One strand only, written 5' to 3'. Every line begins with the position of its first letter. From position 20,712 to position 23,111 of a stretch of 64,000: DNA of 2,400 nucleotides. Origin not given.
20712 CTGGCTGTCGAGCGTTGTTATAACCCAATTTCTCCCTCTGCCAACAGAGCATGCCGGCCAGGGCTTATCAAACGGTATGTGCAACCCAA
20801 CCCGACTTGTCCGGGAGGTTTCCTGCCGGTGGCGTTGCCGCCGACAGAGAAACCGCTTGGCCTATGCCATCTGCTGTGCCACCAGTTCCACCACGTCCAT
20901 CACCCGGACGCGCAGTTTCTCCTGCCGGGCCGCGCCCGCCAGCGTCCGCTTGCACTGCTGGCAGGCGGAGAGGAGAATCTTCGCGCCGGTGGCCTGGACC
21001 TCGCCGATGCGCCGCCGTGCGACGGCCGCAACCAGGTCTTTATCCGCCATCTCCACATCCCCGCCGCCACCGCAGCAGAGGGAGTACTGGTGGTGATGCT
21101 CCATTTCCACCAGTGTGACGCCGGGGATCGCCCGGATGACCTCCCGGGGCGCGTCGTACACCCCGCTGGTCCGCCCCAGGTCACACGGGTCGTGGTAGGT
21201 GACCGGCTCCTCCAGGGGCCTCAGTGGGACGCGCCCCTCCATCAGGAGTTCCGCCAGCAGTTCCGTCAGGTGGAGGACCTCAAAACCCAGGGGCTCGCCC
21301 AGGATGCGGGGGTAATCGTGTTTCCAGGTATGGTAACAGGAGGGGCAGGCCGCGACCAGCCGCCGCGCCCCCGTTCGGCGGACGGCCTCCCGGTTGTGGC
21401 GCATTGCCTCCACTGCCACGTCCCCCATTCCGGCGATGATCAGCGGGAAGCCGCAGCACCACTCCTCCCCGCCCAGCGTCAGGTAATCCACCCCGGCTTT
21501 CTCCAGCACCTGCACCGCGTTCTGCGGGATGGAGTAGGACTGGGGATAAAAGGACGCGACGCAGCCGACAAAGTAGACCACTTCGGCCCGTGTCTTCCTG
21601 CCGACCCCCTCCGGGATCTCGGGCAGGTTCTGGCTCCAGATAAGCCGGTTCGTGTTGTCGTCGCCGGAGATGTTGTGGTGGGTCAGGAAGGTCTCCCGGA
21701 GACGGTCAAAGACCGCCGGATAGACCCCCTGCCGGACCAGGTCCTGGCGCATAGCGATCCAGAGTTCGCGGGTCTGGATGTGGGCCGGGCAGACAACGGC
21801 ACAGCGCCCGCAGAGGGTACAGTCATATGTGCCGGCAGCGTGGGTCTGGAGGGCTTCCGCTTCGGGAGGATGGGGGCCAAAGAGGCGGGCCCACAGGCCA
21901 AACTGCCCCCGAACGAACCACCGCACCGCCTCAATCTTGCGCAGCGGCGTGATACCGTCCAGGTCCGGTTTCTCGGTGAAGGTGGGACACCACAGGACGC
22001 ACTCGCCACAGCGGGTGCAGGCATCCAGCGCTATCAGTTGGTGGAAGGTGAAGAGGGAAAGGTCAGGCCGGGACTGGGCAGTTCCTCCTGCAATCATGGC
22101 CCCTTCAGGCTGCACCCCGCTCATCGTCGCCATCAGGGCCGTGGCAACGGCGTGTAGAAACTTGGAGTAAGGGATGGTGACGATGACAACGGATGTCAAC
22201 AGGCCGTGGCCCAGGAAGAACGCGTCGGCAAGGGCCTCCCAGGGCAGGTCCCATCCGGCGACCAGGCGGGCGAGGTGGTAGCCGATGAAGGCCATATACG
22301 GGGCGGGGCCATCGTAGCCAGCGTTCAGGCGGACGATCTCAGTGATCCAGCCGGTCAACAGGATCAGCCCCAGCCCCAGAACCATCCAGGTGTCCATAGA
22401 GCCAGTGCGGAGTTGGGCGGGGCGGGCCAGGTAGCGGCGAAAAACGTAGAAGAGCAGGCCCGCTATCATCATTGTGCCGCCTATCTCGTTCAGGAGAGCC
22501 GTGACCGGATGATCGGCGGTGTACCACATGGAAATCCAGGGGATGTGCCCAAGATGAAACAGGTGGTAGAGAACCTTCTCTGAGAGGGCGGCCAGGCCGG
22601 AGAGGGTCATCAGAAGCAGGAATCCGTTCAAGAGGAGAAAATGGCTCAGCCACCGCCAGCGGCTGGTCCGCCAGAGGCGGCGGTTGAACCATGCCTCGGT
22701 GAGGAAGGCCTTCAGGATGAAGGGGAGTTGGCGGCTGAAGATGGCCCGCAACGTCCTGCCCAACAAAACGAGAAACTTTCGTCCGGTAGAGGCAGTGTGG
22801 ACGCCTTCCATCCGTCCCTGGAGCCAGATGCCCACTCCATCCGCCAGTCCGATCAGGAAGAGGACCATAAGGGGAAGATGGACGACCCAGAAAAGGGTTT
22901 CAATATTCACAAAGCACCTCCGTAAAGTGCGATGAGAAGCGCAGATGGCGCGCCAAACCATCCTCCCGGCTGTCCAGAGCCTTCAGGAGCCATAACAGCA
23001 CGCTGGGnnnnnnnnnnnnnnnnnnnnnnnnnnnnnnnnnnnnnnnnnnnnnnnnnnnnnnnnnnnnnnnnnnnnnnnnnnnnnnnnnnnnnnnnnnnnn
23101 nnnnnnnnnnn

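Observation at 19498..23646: Orphan GcvH-like lipoyl protein in an operon with a single-polypeptide membrane HdrD/HdrE-type oxidoreductase, followed by a 43-aa TM peptide and a YeiH/PSE exporter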

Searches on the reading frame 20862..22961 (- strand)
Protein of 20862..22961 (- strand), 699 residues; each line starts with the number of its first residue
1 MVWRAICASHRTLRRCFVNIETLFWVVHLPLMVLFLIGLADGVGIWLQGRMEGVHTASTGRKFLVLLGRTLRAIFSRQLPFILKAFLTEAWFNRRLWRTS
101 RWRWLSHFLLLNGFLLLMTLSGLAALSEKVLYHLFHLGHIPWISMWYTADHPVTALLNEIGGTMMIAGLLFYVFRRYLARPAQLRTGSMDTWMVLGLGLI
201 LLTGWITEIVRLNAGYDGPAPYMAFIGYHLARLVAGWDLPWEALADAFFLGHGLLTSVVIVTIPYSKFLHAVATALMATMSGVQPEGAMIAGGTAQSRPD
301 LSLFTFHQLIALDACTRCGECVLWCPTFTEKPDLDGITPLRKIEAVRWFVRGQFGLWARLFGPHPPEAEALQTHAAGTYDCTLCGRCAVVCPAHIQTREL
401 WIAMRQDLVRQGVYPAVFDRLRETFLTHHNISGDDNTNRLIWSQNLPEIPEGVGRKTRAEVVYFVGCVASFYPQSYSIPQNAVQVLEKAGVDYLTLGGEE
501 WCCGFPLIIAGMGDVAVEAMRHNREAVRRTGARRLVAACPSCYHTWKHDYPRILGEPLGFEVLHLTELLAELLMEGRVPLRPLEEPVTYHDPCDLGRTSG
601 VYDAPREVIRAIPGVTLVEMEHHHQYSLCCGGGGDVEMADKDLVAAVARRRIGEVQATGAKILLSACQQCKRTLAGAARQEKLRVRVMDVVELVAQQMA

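Call 3: search_protein_families(library=pfam, proteins=[window:20862-22961:-], max_evalue=0.01)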
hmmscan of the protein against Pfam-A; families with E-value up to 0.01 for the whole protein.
window:20862-22961:- (699 aa): 11 families
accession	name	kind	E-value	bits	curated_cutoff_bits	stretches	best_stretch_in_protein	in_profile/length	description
PF02754.22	CCG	-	4.4e-33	113.7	20.6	2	587-674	1-84/85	Cysteine-rich domain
PF13183.11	Fer4_8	-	1.4e-10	42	27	1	312-395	2-68/68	4Fe-4S dicluster domain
PF13534.11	Fer4_17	-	1.9e-07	32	22.2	1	314-395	1-60/61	4Fe-4S dicluster domain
PF13746.11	Fer4_18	-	3.1e-07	31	27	1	372-399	52-79/114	4Fe-4S dicluster domain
PF13187.11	Fer4_9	-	9.3e-07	29.2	27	0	309-327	34-49/52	4Fe-4S dicluster domain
PF13237.11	Fer4_10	-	1.2e-06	28.8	25.5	1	310-327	4-21/53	4Fe-4S dicluster domain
PF02665.19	Nitrate_red_gam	-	1.9e-06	28.1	22.9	1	150-276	83-204/217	Nitrate reductase gamma subunit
PF25160.1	LdpA_Fe-S-bd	-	0.00022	21.4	27.6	0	368-394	15-41/49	LdpA Fe-S cluster-binding domain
PF00037.32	Fer4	-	0.00023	21.3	21.1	1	380-394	7-21/24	4Fe-4S binding domain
PF12797.12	Fer4_2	-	0.0005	20.3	24.5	1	307-327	2-22/22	4Fe-4S binding domain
PF12838.12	Fer4_7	-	0.0037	18.1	27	0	315-394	2-51/52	4Fe-4S dicluster domain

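Call 4: search_protein_families(library=ncbifam, proteins=[window:20862-22961:-], max_evalue=0.01)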
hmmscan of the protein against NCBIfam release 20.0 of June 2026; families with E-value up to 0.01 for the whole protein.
window:20862-22961:- (699 aa): 27 families (the best 25 are shown)
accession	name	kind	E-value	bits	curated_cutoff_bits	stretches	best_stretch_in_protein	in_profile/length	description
NF004898.0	PRK06259.1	equivalog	1.9e-52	178.5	385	1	308-696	129-486/488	fumarate reductase (CoM/CoB) subunit TfrB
NF045670.1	quin_L_LdhH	equivalog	2.2e-40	138.7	800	1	455-695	463-706/706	L-lactate dehydrogenase (quinone) large subunit LdhH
NF008369.0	PRK11168.1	equivalog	2.9e-32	112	278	2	456-676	164-382/401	anaerobic glycerol-3-phosphate dehydrogenase subunit C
NF045663.1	diclust_near_Sec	equivalog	9.5e-30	103.3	530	1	380-678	354-622/759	pyridine nucleotide-disulfide oxidoreductase/dicluster-binding protein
NF045796.1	DsrK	equivalog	6e-26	91.1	400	2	528-695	258-432/453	sulfate reduction electron transfer complex DsrMKJOP subunit DsrK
NF045724.1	ferredox_TmcB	equivalog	1e-25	90.2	735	1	312-698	40-428/430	electron transfer complex ferredoxin TmcB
TIGR03379.1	glycerol3P_GlpC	equivalog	2.3e-24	85.9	279.9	1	458-679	161-382/397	anaerobic glycerol-3-phosphate dehydrogenase subunit GlpC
NF045711.1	sulf_resp_HmcF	equivalog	3.5e-21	75.5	750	1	380-675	119-426/457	sulfate respiration complex iron-sulfur protein HmcF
NF008434.0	PRK11274.1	equivalog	1.1e-09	37.7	333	1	312-697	22-406/409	glycolate oxidase subunit GlcF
TIGR00273.1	TIGR00273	equivalog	4e-08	32.5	444.8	1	370-415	334-379/432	LutB/LldF family L-lactate oxidation iron-sulfur protein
NF038018.1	qmoC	equivalog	2.3e-07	30.6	300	1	79-214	198-320/360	quinone-interacting membrane-bound oxidoreductase complex subunit QmoC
TIGR00384.1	dhsB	subfamily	6.5e-06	25.8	88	1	308-398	135-215/222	succinate dehydrogenase and fumarate reductase iron-sulfur protein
TIGR03288.1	CoB_CoM_SS_B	equivalog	0.00014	21.2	345.15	0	622-671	185-234/290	CoB--CoM heterodisulfide reductase subunit B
TIGR02512.1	FeFe_hydrog_A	subfamily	0.00038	19.4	405.95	0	305-329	42-66/375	[FeFe] hydrogenase, group A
TIGR01945.1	rnfC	subfamily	0.00045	18.9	245.95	0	374-397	397-420/435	RnfABCDGE type electron transport complex subunit C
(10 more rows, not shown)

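Call 7: find_homologous_proteins(query=window:20862-22961:-)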
Query window:20862-22961:- (699 aa): 730 proteins with E <= 0.001 among 8000 candidates; the best 120 are listed.
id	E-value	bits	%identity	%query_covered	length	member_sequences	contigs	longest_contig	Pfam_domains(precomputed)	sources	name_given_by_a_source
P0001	0.0e+0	1280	80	97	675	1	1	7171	PF02665.20,PF00037.33,PF13746.12,PF13534.12,PF02754.22,PF13237.12,PF13183.12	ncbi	-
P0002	0.0e+0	1265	78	97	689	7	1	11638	PF13746.12,PF12838.13,PF13534.12,PF02754.22,PF13237.12,PF13183.12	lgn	-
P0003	0.0e+0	1260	78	97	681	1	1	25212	PF02665.20,PF12797.13,PF13746.12,PF13534.12,PF02754.22,PF13237.12,PF13183.12,PF13187.12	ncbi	-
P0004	0.0e+0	1204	75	97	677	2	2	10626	PF02665.20,PF13746.12,PF13534.12,PF02754.22,PF13237.12,PF13183.12,PF13187.12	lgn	-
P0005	0.0e+0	1172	74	97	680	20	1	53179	PF02665.20,PF13534.12,PF02754.22,PF13183.12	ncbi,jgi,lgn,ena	jgi:heterodisulfide reductase subunit D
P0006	0.0e+0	1140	72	97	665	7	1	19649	PF02665.20,PF13534.12,PF02754.22,PF13237.12,PF13183.12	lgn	-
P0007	0.0e+0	1125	70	97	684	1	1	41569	PF13534.12,PF02754.22,PF13237.12,PF13183.12,PF13187.12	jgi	-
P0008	0.0e+0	1124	70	97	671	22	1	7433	PF02665.20,PF13534.12,PF02754.22,PF13237.12,PF13183.12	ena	-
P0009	0.0e+0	1106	69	97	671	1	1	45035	PF13746.12,PF13534.12,PF02754.22,PF13237.12,PF13183.12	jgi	-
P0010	0.0e+0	1095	84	79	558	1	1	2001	PF02665.20,PF13746.12,PF13534.12,PF02754.22,PF13237.12,PF13183.12,PF13187.12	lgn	-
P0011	0.0e+0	1087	69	97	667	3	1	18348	PF02665.20,PF13746.12,PF13534.12,PF02754.22,PF13237.12,PF13183.12,PF13187.12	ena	-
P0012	0.0e+0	1085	69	97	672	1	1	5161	PF13746.12,PF13534.12,PF02754.22,PF13237.12,PF13183.12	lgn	-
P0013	0.0e+0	1064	68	98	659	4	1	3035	PF02665.20,PF13534.12,PF02754.22,PF13237.12,PF13183.12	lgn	-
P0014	0.0e+0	1056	68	97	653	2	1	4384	PF13746.12,PF12838.13,PF13534.12,PF02754.22,PF13237.12,PF13183.12,PF13187.12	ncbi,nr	ncbi:MAG TPA: hypothetical protein EYP52_08075, partial [Anaerolineae bacterium]|nr:hypothetical pro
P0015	2.2e-296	1003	73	84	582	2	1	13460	PF12797.13,PF13746.12,PF13534.12,PF02754.22,PF13237.12,PF13183.12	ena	-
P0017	2.9e-254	864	90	58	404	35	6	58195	PF13534.12,PF02754.22,PF13237.12,PF13183.12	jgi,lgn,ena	jgi:heterodisulfide reductase subunit D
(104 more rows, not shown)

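Call 8: find_encoding_contigs(protein=P0017, flank=6000, max_places=3)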
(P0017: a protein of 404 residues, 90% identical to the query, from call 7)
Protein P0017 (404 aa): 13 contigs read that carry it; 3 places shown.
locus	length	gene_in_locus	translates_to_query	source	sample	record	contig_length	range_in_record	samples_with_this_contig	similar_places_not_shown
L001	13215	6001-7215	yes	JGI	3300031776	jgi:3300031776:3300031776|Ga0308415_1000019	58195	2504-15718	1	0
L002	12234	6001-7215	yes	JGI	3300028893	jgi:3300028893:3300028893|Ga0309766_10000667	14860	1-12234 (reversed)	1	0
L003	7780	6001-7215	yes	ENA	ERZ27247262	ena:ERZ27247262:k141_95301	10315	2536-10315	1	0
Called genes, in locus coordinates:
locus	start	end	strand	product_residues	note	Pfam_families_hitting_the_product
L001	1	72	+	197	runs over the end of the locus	PF00890:FAD_binding_2 (weak), PF12831:FAD_oxidored, PF13450:NAD_binding_8 (weak)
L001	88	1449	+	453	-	PF12797:Fer4_2 (faint), PF13237:Fer4_10, PF14697:Fer4_21, PF12838:Fer4_7, PF13187:Fer4_9, PF25160:LdpA_Fe-S-bd (weak), PF00037:Fer4 (weak), PF12837:Fer4_6 (weak), +1 more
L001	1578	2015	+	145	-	PF02662:FlpD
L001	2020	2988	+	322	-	PF01058:Oxidored_q6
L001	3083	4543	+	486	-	PF27537:HoxH, PF00374:NiFeSe_Hases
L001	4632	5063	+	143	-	PF01597:GCV_H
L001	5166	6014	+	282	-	PF02665:Nitrate_red_gam (weak)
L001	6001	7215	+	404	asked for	PF13183:Fer4_8, PF13237:Fer4_10 (faint), PF13534:Fer4_17, PF02754:CCG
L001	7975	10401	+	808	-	PF13510:Fer2_4, PF14691:Fer4_20, PF01266:DAO (weak), PF01946:Thi4 (weak), PF07992:Pyr_redox_2, PF13450:NAD_binding_8, PF04879:Molybdop_Fe4S4, PF00384:Molybdopterin, +10 more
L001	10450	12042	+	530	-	PF00384:Molybdopterin, PF01568:Molydop_binding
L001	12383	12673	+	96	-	PF02604:PhdYeFM_antitox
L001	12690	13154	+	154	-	PF13470:PIN_3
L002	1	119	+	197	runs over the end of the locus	PF00890:FAD_binding_2 (weak), PF12831:FAD_oxidored, PF13450:NAD_binding_8 (weak)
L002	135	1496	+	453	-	PF12797:Fer4_2 (faint), PF13484:Fer4_16 (faint), PF13237:Fer4_10, PF14697:Fer4_21, PF12838:Fer4_7, PF13187:Fer4_9, PF00037:Fer4 (weak), PF12837:Fer4_6 (weak), +1 more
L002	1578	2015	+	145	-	PF02662:FlpD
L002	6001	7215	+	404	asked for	PF13183:Fer4_8, PF13237:Fer4_10 (faint), PF13534:Fer4_17, PF02754:CCG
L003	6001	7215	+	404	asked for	PF13183:Fer4_8, PF13237:Fer4_10 (faint), PF13534:Fer4_17, PF02754:CCG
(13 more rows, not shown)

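Call 9: find_encoding_contigs(protein=P0005, flank=6000, max_places=3)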
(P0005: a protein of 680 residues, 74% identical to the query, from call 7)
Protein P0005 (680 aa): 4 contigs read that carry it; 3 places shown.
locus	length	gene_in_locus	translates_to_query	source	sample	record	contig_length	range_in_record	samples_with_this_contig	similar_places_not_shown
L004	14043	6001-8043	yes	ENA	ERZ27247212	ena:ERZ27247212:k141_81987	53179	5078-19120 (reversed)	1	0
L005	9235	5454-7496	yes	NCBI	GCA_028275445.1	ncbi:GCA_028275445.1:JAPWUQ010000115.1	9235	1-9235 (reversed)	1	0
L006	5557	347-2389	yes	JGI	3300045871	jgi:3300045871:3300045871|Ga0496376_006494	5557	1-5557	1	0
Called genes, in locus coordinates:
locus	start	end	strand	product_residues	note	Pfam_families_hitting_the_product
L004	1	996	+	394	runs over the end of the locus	PF13183:Fer4_8, PF13187:Fer4_9, PF13534:Fer4_17, PF02754:CCG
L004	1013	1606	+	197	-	PF00890:FAD_binding_2, PF01134:GIDA (faint), PF12831:FAD_oxidored, PF13450:NAD_binding_8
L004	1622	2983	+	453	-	PF12797:Fer4_2 (faint), PF00037:Fer4 (weak), PF13237:Fer4_10, PF14697:Fer4_21, PF12838:Fer4_7, PF13187:Fer4_9, PF00037:Fer4 (weak), PF12837:Fer4_6 (weak), +2 more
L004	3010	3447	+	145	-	PF02662:FlpD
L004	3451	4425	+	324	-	PF01058:Oxidored_q6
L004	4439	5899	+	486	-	PF27537:HoxH, PF00374:NiFeSe_Hases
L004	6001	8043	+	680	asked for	PF02665:Nitrate_red_gam, PF13183:Fer4_8, PF13534:Fer4_17 (weak), PF02754:CCG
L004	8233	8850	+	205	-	PF04116:FA_hydroxylase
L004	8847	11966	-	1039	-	PF16927:HisKA_7TM, PF00989:PAS, PF08448:PAS_4, PF01590:GAF, PF13185:GAF_2, PF00512:HisKA, PF02518:HATPase_c, PF00072:Response_reg, +3 more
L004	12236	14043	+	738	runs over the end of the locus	PF00580:UvrD-helicase, PF01443:Viral_helicase1 (faint), PF13245:AAA_19, PF13604:AAA_30 (faint), PF13361:UvrD_C, PF13538:UvrD_C_2, PF21196:PcrA_UvrD_tudor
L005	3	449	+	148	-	?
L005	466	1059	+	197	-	PF00890:FAD_binding_2, PF01134:GIDA (faint), PF12831:FAD_oxidored, PF13450:NAD_binding_8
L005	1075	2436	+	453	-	PF12797:Fer4_2 (faint), PF00037:Fer4 (weak), PF13237:Fer4_10, PF14697:Fer4_21, PF12838:Fer4_7, PF13187:Fer4_9, PF00037:Fer4 (weak), PF12837:Fer4_6 (weak), +2 more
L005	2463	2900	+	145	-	PF02662:FlpD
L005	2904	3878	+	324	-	PF01058:Oxidored_q6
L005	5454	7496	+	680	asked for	PF02665:Nitrate_red_gam, PF13183:Fer4_8, PF13534:Fer4_17 (weak), PF02754:CCG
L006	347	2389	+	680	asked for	PF02665:Nitrate_red_gam, PF13183:Fer4_8, PF13534:Fer4_17 (weak), PF02754:CCG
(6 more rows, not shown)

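Call 18: find_related_loci(query=A1, collection=genome_contigs, flank=10000)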
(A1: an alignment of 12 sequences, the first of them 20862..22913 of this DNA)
Query A1 (683 aa) in genome_contigs; peptide patterns used: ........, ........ (x = any residue, [..] = any of these).
600 stretches matched a pattern (row limit reached: there are more); 594 encode a relative of the query (tblastn E <= 1e-3); the best 80 are kept; 80 distinct loci.
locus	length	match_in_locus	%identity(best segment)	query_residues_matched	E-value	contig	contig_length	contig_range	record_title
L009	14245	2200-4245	78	1-682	0e+0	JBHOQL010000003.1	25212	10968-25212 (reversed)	MAG: Anaerolineae bacterium isolate C0_2 k141_51725, whole genome shotgun sequence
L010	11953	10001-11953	80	2-654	0e+0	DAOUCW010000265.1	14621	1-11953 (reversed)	MAG TPA_asm: Anaerolineae bacterium isolate H87_871 40497, whole genome shotgun sequence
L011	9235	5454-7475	74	2-682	0e+0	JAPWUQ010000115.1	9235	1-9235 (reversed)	MAG: Anaerolineae bacterium isolate RSWS7 scaffold_1658_c1, whole genome shotgun sequence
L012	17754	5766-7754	73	2-681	0e+0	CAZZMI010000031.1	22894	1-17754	MAG TPA_asm: uncultured Anaerolineae bacterium isolate SRP104967_co2_36 genome assembly, contig: NODE_1145_length_22894_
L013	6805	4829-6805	70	2-676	0e+0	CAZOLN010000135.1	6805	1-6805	MAG TPA_asm: uncultured Anaerolineales bacterium isolate binchicken_co6_399 genome assembly, contig: NODE_14645_length_6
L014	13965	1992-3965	68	2-683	0e+0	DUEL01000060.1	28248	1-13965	MAG TPA_asm: Thermoflexia bacterium isolate J88 Contig60, whole genome shotgun sequence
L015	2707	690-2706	90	2-673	0e+0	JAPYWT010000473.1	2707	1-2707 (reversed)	MAG: Thermoflexus sp. isolate RSWP15 scaffold_8102_c1, whole genome shotgun sequence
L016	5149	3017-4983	87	16-683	0e+0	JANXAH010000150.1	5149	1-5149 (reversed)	MAG: Anaerolineae bacterium isolate SKYB113 k141_14120, whole genome shotgun sequence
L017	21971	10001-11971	53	18-682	0e+0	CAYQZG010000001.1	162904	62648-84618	MAG TPA_asm: uncultured Anaerolineales bacterium isolate binchicken_co15_218 genome assembly, contig: NODE_4_length_1629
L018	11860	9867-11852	51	6-658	0e+0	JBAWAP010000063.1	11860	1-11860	MAG: Anaerolineae bacterium isolate MFD04381_ilm_asm_bin11 k127_135818, whole genome shotgun sequence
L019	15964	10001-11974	51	18-683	0e+0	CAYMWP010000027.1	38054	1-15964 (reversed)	MAG TPA_asm: uncultured Anaerolineales bacterium isolate binchicken_co334_151 genome assembly, contig: NODE_1709_length_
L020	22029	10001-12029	73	5-682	0e+0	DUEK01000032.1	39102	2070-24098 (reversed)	MAG TPA_asm: Thermoflexia bacterium isolate G79 Contig32, whole genome shotgun sequence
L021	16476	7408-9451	74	5-683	0e+0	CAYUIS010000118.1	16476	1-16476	MAG TPA_asm: uncultured Anaerolineales bacterium isolate SRP214966_co2_450 genome assembly, contig: NODE_5349_length_164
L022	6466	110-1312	73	281-683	0e+0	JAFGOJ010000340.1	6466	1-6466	MAG: Anaerolineae bacterium isolate Zod_Metabat.614 k87_5896722, whole genome shotgun sequence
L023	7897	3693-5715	72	5-682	0e+0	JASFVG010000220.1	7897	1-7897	MAG: Anaerolineae bacterium isolate D1105M20metaG_Bin_199 D1105M20metaG_FD_scaffold_2920_c1, whole genome shotgun sequen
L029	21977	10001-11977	45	11-682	2e-177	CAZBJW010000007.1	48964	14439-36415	MAG TPA_asm: uncultured Anaerolineales bacterium isolate binchicken_co294_156 genome assembly, contig: NODE_1100_length_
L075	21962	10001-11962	35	8-680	5e-123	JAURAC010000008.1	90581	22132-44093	MAG: Candidatus Subterrananammoxibius californiae isolate Bin_309 NODE_8_length_90581_cov_22.308519, whole genome shotgu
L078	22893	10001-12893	47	280-682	3e-122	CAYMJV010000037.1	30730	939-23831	MAG TPA_asm: uncultured Syntrophaceae bacterium isolate binchicken_co378_81 genome assembly, contig: NODE_1151_length_30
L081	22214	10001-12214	44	1-683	2e-121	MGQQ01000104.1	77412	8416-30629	MAG: Deltaproteobacteria bacterium RBG_16_49_23 RBG_16_scaffold_422, whole genome shotgun sequence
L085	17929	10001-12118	32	7-683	3e-119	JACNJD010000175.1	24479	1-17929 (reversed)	MAG: Candidatus Desulfacyla euxinica NIOZ-UU_NODE_2409_length_24479_cov_49.4425, whole genome shotgun sequence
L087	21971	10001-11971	34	8-680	2e-117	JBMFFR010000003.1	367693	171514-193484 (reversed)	MAG: Candidatus Brocadiia bacterium JP1 bin.217_3, whole genome shotgun sequence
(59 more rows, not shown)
